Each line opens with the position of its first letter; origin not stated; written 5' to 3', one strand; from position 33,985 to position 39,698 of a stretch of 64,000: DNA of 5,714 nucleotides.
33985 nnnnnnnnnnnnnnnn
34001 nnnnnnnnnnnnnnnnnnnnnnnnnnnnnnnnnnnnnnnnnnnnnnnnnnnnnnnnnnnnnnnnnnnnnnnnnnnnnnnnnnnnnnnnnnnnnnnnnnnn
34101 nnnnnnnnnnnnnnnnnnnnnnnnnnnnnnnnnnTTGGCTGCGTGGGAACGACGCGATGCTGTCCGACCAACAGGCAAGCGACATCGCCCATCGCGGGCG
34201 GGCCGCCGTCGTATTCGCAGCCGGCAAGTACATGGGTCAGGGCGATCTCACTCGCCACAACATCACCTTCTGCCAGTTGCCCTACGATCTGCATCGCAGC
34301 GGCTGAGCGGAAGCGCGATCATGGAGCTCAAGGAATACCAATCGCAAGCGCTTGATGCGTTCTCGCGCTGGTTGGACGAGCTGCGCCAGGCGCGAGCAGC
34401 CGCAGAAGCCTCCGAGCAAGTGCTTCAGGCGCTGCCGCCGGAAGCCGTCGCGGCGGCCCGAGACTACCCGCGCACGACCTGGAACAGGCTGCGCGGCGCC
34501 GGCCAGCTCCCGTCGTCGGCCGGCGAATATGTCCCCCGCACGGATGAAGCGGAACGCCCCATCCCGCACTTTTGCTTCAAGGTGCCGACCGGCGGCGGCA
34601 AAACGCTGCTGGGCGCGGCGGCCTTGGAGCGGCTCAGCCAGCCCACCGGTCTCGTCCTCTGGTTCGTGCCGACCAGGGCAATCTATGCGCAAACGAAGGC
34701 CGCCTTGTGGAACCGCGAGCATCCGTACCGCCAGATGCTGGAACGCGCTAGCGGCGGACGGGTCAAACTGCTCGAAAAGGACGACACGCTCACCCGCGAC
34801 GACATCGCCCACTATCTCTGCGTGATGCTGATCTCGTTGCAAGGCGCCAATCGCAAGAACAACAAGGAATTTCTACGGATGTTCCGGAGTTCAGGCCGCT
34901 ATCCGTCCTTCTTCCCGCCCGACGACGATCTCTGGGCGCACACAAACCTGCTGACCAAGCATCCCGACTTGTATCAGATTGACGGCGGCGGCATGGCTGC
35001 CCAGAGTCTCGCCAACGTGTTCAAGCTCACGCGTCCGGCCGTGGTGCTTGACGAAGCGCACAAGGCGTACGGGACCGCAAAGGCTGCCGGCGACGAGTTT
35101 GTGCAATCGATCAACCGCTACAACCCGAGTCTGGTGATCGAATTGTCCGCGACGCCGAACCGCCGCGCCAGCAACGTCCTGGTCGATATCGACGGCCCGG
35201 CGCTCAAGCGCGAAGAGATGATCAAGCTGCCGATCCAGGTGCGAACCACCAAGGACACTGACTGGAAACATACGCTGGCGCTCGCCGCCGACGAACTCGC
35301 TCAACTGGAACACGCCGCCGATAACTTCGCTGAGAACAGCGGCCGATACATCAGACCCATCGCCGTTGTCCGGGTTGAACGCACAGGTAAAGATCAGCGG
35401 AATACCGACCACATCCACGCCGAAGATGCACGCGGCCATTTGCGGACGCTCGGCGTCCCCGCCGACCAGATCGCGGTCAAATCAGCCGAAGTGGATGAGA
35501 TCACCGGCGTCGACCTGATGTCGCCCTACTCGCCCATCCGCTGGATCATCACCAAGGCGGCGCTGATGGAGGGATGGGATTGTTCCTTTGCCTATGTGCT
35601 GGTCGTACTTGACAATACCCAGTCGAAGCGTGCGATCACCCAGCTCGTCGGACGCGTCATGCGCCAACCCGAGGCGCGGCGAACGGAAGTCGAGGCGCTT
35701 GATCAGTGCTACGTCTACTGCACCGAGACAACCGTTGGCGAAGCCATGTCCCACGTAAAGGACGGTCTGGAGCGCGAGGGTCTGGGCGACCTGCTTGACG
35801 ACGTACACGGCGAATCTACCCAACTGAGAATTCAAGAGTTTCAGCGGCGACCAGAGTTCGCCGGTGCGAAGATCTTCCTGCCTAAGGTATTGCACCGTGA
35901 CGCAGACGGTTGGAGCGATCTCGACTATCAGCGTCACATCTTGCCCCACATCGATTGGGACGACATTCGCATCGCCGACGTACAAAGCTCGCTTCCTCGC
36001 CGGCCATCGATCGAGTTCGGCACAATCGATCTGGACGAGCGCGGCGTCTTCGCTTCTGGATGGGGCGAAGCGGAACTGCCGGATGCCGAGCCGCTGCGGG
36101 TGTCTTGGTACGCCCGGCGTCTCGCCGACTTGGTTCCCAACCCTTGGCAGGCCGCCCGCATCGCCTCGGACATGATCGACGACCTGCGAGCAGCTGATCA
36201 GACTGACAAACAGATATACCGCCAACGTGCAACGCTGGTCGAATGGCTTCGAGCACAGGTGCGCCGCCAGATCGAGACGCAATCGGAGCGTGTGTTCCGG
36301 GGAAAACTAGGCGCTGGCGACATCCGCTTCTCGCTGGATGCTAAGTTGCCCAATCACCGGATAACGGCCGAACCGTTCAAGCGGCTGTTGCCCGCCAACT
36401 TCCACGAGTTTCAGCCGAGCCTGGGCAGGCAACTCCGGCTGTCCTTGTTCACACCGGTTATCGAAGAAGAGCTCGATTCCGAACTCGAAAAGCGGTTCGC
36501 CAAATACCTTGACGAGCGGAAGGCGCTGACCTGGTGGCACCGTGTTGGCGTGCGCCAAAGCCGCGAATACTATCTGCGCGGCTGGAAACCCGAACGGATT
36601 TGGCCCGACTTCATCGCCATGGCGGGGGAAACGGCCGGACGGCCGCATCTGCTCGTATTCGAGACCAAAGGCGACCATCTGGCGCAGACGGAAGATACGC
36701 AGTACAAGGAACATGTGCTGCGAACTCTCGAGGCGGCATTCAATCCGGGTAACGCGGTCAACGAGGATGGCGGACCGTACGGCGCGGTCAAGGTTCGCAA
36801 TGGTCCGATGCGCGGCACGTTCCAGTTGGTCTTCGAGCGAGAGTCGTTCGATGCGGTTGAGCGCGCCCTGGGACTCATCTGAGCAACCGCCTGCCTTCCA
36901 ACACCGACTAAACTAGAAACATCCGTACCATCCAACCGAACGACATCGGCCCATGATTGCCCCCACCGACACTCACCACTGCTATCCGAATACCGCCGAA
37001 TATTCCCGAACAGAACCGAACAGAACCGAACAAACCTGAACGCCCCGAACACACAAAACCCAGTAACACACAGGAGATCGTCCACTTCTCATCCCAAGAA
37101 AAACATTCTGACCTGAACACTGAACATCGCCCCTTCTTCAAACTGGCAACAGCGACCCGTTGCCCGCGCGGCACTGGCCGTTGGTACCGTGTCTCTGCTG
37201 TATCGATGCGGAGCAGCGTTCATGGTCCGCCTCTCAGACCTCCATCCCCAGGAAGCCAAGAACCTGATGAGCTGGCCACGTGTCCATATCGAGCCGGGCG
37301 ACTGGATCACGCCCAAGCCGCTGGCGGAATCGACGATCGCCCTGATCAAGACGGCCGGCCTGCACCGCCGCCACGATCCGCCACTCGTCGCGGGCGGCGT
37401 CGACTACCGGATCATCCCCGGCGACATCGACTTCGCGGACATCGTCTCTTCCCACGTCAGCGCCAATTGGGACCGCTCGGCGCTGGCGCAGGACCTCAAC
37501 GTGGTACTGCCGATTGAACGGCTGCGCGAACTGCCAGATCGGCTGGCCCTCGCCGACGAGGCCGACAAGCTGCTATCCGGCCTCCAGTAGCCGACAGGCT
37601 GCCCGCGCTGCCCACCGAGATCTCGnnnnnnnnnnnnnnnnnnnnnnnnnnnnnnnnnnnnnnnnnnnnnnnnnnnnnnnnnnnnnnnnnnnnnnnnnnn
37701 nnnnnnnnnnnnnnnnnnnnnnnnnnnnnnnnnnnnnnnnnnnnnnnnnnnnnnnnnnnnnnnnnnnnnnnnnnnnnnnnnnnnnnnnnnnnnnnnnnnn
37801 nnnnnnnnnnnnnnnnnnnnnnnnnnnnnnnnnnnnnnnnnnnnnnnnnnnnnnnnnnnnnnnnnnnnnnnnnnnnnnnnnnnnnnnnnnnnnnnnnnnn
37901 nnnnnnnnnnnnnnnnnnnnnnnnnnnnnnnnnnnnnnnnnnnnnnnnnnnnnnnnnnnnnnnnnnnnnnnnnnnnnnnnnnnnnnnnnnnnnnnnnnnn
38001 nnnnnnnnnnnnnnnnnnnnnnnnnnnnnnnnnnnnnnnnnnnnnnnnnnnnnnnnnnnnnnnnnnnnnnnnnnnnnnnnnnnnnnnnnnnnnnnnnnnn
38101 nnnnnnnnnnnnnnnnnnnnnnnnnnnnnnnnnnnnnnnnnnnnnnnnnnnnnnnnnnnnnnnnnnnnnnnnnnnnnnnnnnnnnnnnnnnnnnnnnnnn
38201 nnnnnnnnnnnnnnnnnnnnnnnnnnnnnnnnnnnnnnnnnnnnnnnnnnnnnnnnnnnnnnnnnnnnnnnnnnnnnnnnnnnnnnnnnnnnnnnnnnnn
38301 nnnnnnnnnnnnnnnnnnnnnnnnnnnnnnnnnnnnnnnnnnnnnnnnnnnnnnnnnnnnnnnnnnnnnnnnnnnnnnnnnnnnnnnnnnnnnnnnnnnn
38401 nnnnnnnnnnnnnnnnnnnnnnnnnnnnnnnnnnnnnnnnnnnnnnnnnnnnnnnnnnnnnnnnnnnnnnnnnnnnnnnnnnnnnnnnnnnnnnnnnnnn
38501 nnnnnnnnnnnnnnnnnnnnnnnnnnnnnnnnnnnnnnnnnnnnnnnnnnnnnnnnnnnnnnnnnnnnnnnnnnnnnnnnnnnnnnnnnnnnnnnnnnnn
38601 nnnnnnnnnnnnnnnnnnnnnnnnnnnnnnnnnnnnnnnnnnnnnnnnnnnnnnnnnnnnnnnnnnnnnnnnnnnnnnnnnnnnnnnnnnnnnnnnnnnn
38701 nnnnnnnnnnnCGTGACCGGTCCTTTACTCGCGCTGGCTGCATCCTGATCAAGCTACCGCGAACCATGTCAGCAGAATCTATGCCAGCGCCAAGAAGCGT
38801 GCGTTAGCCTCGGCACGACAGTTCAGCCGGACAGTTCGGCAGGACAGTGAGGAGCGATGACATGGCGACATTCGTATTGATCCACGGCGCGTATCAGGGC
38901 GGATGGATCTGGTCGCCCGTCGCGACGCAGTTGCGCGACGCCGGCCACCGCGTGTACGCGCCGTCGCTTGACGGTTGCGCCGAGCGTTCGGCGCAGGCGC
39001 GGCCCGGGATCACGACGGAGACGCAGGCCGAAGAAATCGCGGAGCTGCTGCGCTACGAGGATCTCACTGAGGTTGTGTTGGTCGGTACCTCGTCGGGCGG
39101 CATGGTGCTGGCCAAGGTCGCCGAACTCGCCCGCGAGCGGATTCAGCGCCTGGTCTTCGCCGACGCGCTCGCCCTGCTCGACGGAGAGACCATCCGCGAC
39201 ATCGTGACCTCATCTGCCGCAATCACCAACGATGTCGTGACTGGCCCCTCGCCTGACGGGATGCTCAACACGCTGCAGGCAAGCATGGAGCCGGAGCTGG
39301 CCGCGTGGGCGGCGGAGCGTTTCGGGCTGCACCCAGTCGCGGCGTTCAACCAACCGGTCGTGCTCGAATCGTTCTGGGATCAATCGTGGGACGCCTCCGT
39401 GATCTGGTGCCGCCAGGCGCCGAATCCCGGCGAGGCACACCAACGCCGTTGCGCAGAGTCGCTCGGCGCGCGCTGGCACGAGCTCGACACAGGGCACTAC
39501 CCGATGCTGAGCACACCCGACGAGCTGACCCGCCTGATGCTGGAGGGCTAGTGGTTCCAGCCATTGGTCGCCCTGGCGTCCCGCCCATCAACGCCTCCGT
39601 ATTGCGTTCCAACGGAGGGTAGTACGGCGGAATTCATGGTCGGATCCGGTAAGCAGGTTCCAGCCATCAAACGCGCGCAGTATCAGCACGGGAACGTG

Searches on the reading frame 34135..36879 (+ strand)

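Call 37: search_protein_families(library=pfam, proteins=[window:34135-36879:+], max_evalue=0.0001)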
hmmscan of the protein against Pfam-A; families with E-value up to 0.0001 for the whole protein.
window:34135-36879:+ (915 aa): 2 families
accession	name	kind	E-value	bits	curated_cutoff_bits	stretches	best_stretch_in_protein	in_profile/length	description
PF04851.21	ResIII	-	5.5e-13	49.6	22.5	1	63-343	2-164/164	Type III restriction enzyme, res subunit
PF00270.35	DEAD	-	1.1e-06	28.9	26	0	148-210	19-84/167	DEAD/DEAH box helicase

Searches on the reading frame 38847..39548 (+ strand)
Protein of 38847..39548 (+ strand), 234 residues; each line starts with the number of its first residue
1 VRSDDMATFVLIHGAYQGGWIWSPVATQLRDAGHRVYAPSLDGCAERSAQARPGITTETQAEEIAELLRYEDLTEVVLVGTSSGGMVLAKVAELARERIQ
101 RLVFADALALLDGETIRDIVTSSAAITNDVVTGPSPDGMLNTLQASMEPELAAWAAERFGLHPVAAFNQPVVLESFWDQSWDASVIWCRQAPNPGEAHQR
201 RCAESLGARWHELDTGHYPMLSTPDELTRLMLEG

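Call 38: search_protein_families(library=pfam, proteins=[window:38847-39548:+], max_evalue=0.0001)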
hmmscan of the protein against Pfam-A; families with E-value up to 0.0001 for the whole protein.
window:38847-39548:+ (234 aa): 2 families
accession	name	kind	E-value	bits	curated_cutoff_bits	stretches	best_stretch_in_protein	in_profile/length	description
PF12697.13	Abhydrolase_6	-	6.3e-18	66.7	26.3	1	9-227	1-214/217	Alpha/beta hydrolase family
PF00561.26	Abhydrolase_1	-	1.7e-15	57.8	25.8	1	8-112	2-103/245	alpha/beta hydrolase fold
